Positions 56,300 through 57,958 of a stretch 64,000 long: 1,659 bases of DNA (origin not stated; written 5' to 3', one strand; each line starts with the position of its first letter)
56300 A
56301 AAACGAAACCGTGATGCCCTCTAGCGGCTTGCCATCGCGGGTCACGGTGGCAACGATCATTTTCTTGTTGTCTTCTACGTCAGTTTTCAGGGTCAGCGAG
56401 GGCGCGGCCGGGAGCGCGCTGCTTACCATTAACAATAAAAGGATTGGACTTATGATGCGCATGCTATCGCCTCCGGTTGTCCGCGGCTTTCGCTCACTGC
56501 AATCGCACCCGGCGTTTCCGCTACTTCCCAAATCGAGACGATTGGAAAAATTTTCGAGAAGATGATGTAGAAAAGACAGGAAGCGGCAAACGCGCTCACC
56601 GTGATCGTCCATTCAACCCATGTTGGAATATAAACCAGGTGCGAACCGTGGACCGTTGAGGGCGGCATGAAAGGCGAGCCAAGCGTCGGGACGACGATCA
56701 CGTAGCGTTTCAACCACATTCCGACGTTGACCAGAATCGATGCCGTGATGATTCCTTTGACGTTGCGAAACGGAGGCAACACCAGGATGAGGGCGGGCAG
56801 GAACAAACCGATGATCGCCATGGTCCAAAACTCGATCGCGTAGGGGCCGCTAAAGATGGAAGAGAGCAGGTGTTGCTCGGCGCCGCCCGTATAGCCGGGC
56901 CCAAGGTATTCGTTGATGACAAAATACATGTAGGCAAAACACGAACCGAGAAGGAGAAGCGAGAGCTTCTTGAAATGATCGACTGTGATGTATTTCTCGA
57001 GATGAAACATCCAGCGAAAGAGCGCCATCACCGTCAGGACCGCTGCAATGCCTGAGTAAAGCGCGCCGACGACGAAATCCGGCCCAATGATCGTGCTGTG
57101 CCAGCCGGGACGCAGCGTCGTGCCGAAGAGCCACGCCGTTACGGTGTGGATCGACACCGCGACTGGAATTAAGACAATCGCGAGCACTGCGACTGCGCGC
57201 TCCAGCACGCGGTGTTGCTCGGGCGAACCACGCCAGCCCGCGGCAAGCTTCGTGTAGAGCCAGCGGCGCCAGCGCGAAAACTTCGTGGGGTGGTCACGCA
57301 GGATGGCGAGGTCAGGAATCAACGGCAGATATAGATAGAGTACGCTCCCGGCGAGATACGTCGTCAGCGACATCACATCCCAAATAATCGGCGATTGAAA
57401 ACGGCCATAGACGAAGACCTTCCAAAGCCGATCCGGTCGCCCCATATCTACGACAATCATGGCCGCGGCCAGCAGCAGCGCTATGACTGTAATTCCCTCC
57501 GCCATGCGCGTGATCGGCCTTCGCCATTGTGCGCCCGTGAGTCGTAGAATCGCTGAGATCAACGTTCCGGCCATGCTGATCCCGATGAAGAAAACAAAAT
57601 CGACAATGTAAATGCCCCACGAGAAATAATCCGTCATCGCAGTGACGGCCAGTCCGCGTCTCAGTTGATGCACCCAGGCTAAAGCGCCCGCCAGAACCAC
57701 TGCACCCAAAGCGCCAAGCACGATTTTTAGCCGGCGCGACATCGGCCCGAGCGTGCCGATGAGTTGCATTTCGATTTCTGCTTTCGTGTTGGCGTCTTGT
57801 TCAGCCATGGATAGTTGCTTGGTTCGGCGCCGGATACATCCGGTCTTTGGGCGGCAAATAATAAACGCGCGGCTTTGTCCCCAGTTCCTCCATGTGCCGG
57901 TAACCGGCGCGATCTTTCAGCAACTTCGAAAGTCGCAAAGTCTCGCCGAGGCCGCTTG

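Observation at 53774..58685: NrfC/NrfD-type quinone module co-operonic with two monoheme cytochromes c and an outer-membrane beta-barrel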

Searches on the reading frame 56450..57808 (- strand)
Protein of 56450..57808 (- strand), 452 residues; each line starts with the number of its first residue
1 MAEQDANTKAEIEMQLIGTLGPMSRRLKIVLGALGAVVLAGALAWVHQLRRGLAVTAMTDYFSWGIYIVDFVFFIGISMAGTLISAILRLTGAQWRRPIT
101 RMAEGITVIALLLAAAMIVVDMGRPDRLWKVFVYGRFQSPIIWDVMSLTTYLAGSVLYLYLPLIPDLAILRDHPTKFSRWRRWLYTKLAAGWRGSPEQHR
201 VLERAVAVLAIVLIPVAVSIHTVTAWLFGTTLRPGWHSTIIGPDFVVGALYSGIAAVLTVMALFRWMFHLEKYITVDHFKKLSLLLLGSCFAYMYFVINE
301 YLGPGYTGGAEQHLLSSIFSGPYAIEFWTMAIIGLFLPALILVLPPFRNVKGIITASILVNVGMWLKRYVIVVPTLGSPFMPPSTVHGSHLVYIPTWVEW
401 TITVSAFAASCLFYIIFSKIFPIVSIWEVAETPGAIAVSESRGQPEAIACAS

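Call 3: search_protein_families(library=pfam, proteins=[window:56450-57808:-], max_evalue=0.1)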
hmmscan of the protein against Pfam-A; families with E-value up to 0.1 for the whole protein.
window:56450-57808:- (452 aa): 1 family
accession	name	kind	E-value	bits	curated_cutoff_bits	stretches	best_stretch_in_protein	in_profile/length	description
PF03916.19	NrfD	-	4.5e-44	151.8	25.8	1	55-374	2-307/313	Polysulphide reductase, NrfD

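Call 4: search_protein_families(library=ncbifam, proteins=[window:56450-57808:-], max_evalue=0.1)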
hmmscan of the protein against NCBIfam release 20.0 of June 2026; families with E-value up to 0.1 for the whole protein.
window:56450-57808:- (452 aa): 4 families
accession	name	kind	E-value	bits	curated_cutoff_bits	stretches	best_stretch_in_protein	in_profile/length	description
NF045798.1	DsrP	equivalog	2.3e-35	122.6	350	2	26-160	11-141/346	sulfate reduction electron transfer complex DsrMKJOP subunit DsrP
NF041784.1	mnquin_red_QrcD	equivalog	1.1e-19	71.1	570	2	325-423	305-400/408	menaquinone reductase integral membrane subunit QrcD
NF008133.1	PRK10881.1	equivalog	9.7e-10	38.5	450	1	34-424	19-374/377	Ni/Fe-hydrogenase cytochrome b subunit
NF011568.0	PRK14992.1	equivalog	0.0032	16.9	314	1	56-373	11-286/341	tetrathionate reductase subunit TtrC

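Call 35: find_homologous_proteins(query=window:56450-57808:-)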
Query window:56450-57808:- (452 aa): 7479 proteins with E <= 0.001 among 8000 candidates; the best 120 are listed.
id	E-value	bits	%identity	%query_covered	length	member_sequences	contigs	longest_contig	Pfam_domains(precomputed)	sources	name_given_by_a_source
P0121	7.0e-286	966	96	100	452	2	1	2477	PF03916.20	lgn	-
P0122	4.7e-269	911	91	100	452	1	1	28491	PF03916.20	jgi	jgi:molybdopterin-containing oxidoreductase family membrane subunit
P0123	2.6e-246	836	83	100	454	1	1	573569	PF03916.20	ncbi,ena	-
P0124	3.0e-246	836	81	100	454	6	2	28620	PF03916.20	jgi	jgi:molybdopterin-containing oxidoreductase family membrane subunit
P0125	4.1e-243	825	81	100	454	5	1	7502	PF03916.20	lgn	-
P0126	6.0e-241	818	82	99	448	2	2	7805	PF03916.20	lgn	-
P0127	7.4e-240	815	81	100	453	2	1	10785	PF03916.20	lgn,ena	-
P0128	1.5e-239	814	80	100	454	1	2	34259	PF03916.20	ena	-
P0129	5.7e-238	809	81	100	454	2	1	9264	PF03916.20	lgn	-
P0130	2.1e-236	803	81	97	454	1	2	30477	PF03916.20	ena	-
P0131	2.4e-230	783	79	99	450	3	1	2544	PF03916.20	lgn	-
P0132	1.9e-212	724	75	98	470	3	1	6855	PF03916.20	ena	-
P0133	1.2e-195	669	68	97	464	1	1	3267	PF03916.20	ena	-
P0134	4.6e-192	657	68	97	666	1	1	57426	PF03916.20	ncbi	-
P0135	6.3e-190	650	67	93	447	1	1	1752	PF03916.20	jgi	jgi:Ni/Fe-hydrogenase subunit HybB-like protein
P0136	7.3e-188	643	65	97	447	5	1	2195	PF03916.20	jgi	jgi:molybdopterin-containing oxidoreductase family membrane subunit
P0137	3.3e-185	635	65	95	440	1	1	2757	PF03916.20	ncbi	-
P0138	5.2e-185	634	64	97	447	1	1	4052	PF03916.20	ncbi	-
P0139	1.2e-182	626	65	95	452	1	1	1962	PF03916.20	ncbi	-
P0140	2.7e-182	625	79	78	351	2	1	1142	PF03916.20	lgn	-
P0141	1.0e-181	623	63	98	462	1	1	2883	PF03916.20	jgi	-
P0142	2.2e-180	619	65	92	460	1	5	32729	PF03916.20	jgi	jgi:Ni/Fe-hydrogenase subunit HybB-like protein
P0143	6.0e-179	614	63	95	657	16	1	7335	PF03916.20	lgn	-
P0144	9.3e-179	613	67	90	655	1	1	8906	PF03916.20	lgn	-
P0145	2.3e-178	612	62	99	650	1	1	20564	PF03916.20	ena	-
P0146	3.0e-178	612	63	95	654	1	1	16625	PF03916.20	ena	-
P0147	7.4e-178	610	63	97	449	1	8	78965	PF03916.20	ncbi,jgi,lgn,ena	-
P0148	8.6e-178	610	63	96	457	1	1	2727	PF03916.20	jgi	jgi:molybdopterin-containing oxidoreductase family membrane subunit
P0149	8.7e-178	610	61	97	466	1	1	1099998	PF03916.20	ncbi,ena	-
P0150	1.3e-177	610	62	96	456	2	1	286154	PF03916.20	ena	-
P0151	1.8e-177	609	62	100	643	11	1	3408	PF03916.20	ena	-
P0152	1.9e-177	609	66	90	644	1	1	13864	PF03916.20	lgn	-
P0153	2.9e-177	608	64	95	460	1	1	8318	PF03916.20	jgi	jgi:molybdopterin-containing oxidoreductase family membrane subunit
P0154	4.5e-177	608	63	96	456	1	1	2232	PF03916.20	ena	-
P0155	4.6e-177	608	63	93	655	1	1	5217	PF03916.20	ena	-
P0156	1.2e-176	606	66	89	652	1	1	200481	PF03916.20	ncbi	-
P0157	1.5e-176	606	63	98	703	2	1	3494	PF03916.20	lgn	-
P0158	1.6e-176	606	64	94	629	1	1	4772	PF03916.20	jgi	jgi:Ni/Fe-hydrogenase subunit HybB-like protein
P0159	2.1e-176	606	64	93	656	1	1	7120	PF03916.20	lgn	-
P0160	2.6e-176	605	59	99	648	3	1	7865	PF03916.20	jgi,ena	-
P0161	2.6e-176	605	63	96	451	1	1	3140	PF03916.20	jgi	jgi:Ni/Fe-hydrogenase subunit HybB-like protein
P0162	2.8e-176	605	62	95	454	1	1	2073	PF03916.20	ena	-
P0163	2.9e-176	605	63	97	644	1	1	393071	PF03916.20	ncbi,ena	-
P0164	3.9e-176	605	62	96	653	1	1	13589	PF03916.20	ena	-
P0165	5.0e-176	604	61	97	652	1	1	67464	PF03916.20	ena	-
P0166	6.2e-176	604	67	91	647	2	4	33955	PF03916.20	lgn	-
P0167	1.3e-175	603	63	96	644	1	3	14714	PF03916.20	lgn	-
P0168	1.7e-175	603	62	94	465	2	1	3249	PF03916.20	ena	-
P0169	2.0e-175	602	62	96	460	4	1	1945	PF03916.20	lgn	-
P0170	8.4e-175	600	62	94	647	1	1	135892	PF03916.20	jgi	jgi:molybdopterin-containing oxidoreductase family membrane subunit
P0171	1.5e-174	599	61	99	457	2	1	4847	PF03916.20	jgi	jgi:Ni/Fe-hydrogenase subunit HybB-like protein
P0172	1.6e-174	599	63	98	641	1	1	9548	PF03916.20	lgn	-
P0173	1.7e-174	599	62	95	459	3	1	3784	PF03916.20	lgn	-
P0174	2.0e-174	599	64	95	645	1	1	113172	PF03916.20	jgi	-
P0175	2.5e-174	599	62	96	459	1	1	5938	PF03916.20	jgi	jgi:Ni/Fe-hydrogenase subunit HybB-like protein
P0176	2.7e-174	599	61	97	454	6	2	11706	PF03916.20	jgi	jgi:molybdopterin-containing oxidoreductase family membrane subunit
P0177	3.0e-174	598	63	95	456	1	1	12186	PF03916.20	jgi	jgi:molybdopterin-containing oxidoreductase family membrane subunit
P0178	4.0e-174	598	61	94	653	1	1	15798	PF03916.20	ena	-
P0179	5.0e-174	598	62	97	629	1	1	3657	PF03916.20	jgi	jgi:molybdopterin-containing oxidoreductase family membrane subunit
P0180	7.3e-174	597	61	97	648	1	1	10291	PF03916.20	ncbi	-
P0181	8.5e-174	597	66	91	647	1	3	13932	PF03916.20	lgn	-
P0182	1.5e-173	596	62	98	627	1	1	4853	PF03916.20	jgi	jgi:Ni/Fe-hydrogenase subunit HybB-like protein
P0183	2.0e-173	596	63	97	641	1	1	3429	PF03916.20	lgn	-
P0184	3.1e-173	595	61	96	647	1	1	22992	PF03916.20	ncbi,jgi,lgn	-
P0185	3.7e-173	595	61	95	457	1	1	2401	PF03916.20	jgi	jgi:molybdopterin-containing oxidoreductase family membrane subunit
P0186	3.7e-173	595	60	98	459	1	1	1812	PF03916.20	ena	-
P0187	4.3e-173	595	64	94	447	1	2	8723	PF03916.20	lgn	-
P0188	6.1e-173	594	63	93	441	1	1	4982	PF03916.20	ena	-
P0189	7.5e-173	594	62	96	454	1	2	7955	PF03916.20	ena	-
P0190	9.6e-173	594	61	98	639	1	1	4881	PF03916.20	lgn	-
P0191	1.1e-172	593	63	94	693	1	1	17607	PF03916.20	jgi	-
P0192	1.4e-172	593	62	97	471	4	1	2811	PF03916.20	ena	-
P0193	1.5e-172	593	64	92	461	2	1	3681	PF03916.20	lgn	-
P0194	2.9e-172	592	66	92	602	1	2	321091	PF03916.20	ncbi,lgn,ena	-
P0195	3.0e-172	592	60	95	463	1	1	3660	PF03916.20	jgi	jgi:Ni/Fe-hydrogenase subunit HybB-like protein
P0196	5.2e-172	591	64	92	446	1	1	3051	PF03916.20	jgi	jgi:Ni/Fe-hydrogenase subunit HybB-like protein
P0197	6.3e-172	591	62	94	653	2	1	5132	PF03916.20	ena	-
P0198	6.5e-172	591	61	98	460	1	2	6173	PF03916.20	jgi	jgi:Ni/Fe-hydrogenase subunit HybB-like protein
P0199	8.0e-172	590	62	96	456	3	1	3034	PF03916.20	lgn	-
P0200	8.3e-172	590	59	97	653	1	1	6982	PF03916.20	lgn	-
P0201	8.9e-172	590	61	94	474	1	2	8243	PF03916.20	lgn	-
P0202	9.2e-172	590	62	93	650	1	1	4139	PF03916.20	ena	-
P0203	1.6e-171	589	62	92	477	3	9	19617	PF03916.20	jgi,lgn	-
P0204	1.7e-171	589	61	97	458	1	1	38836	PF03916.20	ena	-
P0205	1.8e-171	589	61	98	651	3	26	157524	PF03916.20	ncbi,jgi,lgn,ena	ncbi:MAG: NrfD/PsrC family molybdoenzyme membrane anchor subunit [Tepidisphaeraceae bacterium]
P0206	2.0e-171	589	61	96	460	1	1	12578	PF03916.20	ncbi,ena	-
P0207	2.2e-171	589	67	85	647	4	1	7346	PF03916.20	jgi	-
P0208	2.2e-171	589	59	98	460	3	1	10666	PF03916.20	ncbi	-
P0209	2.9e-171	589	63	97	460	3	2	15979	PF03916.20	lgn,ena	-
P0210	4.1e-171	588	65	91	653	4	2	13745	PF03916.20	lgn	-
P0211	7.3e-171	587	63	94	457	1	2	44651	PF03916.20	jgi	jgi:Ni/Fe-hydrogenase subunit HybB-like protein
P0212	9.9e-171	587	62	93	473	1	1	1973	PF03916.20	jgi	jgi:molybdopterin-containing oxidoreductase family membrane subunit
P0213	9.9e-171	587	65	91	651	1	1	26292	PF03916.20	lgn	-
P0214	1.0e-170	587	62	96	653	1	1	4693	PF03916.20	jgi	jgi:molybdopterin-containing oxidoreductase family membrane subunit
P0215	1.1e-170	587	60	96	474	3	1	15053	PF03916.20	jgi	jgi:Ni/Fe-hydrogenase subunit HybB-like protein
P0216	1.3e-170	587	59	98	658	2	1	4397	PF03916.20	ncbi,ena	-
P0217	1.4e-170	586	60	99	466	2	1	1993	PF03916.20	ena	-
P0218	2.7e-170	585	60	99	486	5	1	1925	PF03916.20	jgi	jgi:Ni/Fe-hydrogenase subunit HybB-like protein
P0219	3.0e-170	585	63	95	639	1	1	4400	PF03916.20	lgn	-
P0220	3.5e-170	585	62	95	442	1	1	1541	PF03916.20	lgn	-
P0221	4.6e-170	585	59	98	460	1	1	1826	PF03916.20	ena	-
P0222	5.7e-170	584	64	94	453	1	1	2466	PF03916.20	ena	-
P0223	5.8e-170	584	62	94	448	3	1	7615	PF03916.20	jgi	-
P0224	6.4e-170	584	63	94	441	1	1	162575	PF03916.20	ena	-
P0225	7.6e-170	584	63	91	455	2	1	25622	PF03916.20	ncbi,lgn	-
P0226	8.4e-170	584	58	99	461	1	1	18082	PF03916.20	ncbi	-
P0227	1.0e-169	584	65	91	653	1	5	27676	PF03916.20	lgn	-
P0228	1.8e-169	583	62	96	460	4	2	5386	PF03916.20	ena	-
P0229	1.9e-169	583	60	99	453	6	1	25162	PF03916.20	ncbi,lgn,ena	-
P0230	1.9e-169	583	63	92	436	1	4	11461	PF03916.20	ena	-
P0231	2.7e-169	582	62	98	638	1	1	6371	PF03916.20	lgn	-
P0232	3.4e-169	582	64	92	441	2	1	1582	PF03916.20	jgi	-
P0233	3.8e-169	582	63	92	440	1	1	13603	PF03916.20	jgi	jgi:molybdopterin-containing oxidoreductase family membrane subunit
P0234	3.9e-169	582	59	99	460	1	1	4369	PF03916.20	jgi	-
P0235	4.1e-169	582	59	99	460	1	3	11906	PF03916.20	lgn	-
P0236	4.2e-169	581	61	97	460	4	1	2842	PF03916.20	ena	-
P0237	4.4e-169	581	61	97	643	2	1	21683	PF03916.20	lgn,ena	-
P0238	5.3e-169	581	61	94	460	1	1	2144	PF03916.20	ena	-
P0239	9.3e-169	580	62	95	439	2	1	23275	PF03916.20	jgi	jgi:molybdopterin-containing oxidoreductase family membrane subunit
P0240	1.1e-168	580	65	91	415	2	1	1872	PF03916.20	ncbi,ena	-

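Call 36: find_encoding_contigs(protein=P0123, flank=8000, max_places=1)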
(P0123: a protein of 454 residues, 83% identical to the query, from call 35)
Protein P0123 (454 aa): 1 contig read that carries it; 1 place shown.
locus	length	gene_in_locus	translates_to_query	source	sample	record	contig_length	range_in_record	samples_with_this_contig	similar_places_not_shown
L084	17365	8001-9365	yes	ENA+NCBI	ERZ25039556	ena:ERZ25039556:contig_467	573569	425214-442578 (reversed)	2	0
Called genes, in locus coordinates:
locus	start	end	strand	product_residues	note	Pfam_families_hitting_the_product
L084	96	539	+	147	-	PF19335:HMBD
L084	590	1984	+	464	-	PF02321:OEP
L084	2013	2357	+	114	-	-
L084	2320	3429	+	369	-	PF07732:Cu-oxidase_3, PF00394:Cu-oxidase (weak), PF07731:Cu-oxidase_2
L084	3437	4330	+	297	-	PF10114:PocR, PF12833:HTH_18, PF00165:HTH_AraC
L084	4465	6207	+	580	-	PF02776:TPP_enzyme_N, PF00205:TPP_enzyme_M, PF02775:TPP_enzyme_C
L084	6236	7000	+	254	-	PF01925:TauE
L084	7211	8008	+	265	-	PF12838:Fer4_7 (weak), PF13247:Fer4_11, PF13187:Fer4_9 (weak), PF00037:Fer4, PF12797:Fer4_2 (weak), PF12837:Fer4_6 (weak), PF13237:Fer4_10, PF12838:Fer4_7 (weak), +4 more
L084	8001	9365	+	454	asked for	PF03916:NrfD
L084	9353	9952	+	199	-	-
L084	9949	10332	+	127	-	PF13442:Cytochrome_CBB3, PF00034:Cytochrom_C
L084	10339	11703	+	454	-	-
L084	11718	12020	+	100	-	-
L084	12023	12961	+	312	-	PF01180:DHO_dh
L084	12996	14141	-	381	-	PF04107:GCS2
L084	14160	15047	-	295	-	PF10114:PocR, PF00165:HTH_AraC (weak), PF12833:HTH_18, PF00165:HTH_AraC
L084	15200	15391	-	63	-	-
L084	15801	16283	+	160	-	-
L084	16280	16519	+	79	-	PF24273:TRASH_HVO_1752_C (weak)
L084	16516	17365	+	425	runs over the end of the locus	PF02321:OEP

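Call 37: find_encoding_contigs(protein=P0149, flank=8000, max_places=1)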
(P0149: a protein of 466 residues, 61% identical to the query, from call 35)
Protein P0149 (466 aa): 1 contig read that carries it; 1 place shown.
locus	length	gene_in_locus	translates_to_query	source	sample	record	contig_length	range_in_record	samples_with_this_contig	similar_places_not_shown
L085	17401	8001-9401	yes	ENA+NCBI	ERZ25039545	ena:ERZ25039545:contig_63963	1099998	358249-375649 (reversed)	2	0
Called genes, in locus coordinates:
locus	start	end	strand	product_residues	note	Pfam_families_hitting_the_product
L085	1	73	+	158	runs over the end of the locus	-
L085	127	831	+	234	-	PF18916:Lycopene_cyc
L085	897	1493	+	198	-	-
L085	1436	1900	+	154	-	PF00122:E1-E2_ATPase (faint)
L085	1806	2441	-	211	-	-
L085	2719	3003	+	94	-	-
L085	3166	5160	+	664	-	PF08448:PAS_4, PF00512:HisKA, PF02518:HATPase_c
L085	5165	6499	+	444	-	PF00072:Response_reg, PF13191:AAA_16 (weak), PF00158:Sigma54_activat, PF01078:Mg_chelatase (faint), PF14532:Sigma54_activ_2, PF07728:AAA_5, PF25601:AAA_lid_14, PF02954:HTH_8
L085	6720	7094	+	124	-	-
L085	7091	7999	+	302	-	PF12838:Fer4_7, PF13187:Fer4_9 (weak), PF13237:Fer4_10 (weak), PF13247:Fer4_11, PF12797:Fer4_2 (weak), PF12837:Fer4_6 (weak), PF00037:Fer4 (weak), PF13247:Fer4_11 (weak), +2 more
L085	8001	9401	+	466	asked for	PF03916:NrfD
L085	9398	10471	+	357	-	PF00034:Cytochrom_C, PF13442:Cytochrome_CBB3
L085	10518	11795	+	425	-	PF07396:Porin_O_P (faint)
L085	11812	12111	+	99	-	-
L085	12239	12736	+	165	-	-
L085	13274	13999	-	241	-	PF07992:Pyr_redox_2, PF13450:NAD_binding_8 (faint)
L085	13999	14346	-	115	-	PF02635:DsrE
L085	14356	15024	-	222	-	PF12840:HTH_20, PF25212:HVO_A0114 (faint), PF01022:HTH_5, PF12802:MarR_2 (weak), PF00581:Rhodanese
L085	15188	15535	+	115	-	-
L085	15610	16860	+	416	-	PF02321:OEP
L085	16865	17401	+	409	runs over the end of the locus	PF25973:BSH_CzcB, PF25944:Beta-barrel_RND, PF25954:Beta-barrel_RND_2, PF25975:CzcB_C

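Call 38: find_encoding_contigs(protein=P0224, flank=8000, max_places=1)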
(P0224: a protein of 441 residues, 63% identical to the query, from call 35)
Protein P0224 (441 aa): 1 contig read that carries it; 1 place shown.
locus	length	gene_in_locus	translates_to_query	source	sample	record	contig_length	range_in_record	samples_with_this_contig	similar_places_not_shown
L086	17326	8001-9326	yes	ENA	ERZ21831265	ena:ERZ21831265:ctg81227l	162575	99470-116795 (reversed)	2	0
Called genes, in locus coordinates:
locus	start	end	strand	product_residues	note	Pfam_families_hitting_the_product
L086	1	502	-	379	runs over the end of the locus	PF00701:DHDPS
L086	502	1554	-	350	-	PF01370:Epimerase (weak)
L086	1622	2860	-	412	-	PF01408:GFO_IDH_MocA, PF22725:GFO_IDH_MocA_C3 (weak)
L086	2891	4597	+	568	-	PF00501:AMP-binding, PF13193:AMP-binding_C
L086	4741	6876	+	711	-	PF02743:dCache_1, PF22673:MCP-like_PDC_1, PF00672:HAMP, PF07228:SpoIIE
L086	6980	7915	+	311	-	PF12838:Fer4_7 (weak), PF13187:Fer4_9 (weak), PF13237:Fer4_10 (weak), PF13247:Fer4_11, PF00037:Fer4 (weak), PF12797:Fer4_2 (weak), PF12837:Fer4_6 (weak), PF13247:Fer4_11 (weak), +1 more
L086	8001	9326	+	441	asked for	PF03916:NrfD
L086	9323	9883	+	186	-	-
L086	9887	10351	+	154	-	PF13442:Cytochrome_CBB3, PF00034:Cytochrom_C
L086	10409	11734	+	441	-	-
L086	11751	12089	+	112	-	-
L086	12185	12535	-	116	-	PF01521:Fe-S_biosyn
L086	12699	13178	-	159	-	PF02082:Rrf2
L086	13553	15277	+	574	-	PF13641:Glyco_tranf_2_3, PF13506:Glyco_transf_21, PF13632:Glyco_trans_2_3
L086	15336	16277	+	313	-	PF00248:Aldo_ket_red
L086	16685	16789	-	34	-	-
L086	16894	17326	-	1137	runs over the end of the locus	PF07602:DUF1565 (faint), PF22842:Pel9A-like_beta_helix (faint), PF13229:Beta_helix (weak)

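Call 53: find_related_loci(query=A2, collection=metagenome_contigs, flank=7000)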
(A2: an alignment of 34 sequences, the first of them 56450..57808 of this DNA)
Query A2 (452 aa) in metagenome_contigs; peptide patterns used: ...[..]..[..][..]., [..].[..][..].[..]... (x = any residue, [..] = any of these).
599 stretches matched a pattern (row limit reached: there are more); 480 encode a relative of the query (tblastn E <= 1e-3); the best 80 are kept; 80 distinct loci.
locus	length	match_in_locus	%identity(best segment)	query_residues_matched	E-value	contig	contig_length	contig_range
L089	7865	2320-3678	59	1-448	0e+0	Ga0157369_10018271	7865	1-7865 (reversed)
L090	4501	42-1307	65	12-433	0e+0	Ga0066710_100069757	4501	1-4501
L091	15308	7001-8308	63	6-442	2e-178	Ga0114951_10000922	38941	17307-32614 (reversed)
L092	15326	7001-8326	62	16-452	1e-177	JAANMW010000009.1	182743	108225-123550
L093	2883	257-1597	63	2-444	0e+0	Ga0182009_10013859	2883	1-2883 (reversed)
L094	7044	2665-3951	62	5-429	8e-178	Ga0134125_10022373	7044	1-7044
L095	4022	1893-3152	62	11-429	0e+0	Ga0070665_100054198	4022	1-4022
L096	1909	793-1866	76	12-368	0e+0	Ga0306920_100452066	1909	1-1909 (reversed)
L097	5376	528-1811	62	2-432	3e-176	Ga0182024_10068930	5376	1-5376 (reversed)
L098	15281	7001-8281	61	1-432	1e-172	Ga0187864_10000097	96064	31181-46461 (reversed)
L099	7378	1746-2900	67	45-428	1e-172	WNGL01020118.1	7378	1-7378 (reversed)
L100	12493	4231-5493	62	15-431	6e-172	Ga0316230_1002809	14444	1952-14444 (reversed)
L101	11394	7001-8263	62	15-431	6e-172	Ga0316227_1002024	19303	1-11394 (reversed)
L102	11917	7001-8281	62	1-432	3e-171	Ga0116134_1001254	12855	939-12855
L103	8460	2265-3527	64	13-431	2e-170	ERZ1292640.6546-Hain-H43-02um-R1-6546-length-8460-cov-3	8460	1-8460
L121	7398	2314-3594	53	5-431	5e-138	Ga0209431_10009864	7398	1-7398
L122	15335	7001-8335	51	13-452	1e-137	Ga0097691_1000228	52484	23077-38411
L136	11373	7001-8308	50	3-431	2e-134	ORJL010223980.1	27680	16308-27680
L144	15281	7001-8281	48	9-431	1e-133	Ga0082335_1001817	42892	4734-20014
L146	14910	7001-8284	50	7-431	3e-133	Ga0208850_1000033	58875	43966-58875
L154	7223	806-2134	51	3-452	1e-131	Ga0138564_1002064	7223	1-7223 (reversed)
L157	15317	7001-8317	50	10-442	3e-131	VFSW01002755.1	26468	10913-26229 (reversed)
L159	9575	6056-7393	49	1-440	8e-131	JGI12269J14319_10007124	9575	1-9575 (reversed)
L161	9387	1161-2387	52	26-431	2e-130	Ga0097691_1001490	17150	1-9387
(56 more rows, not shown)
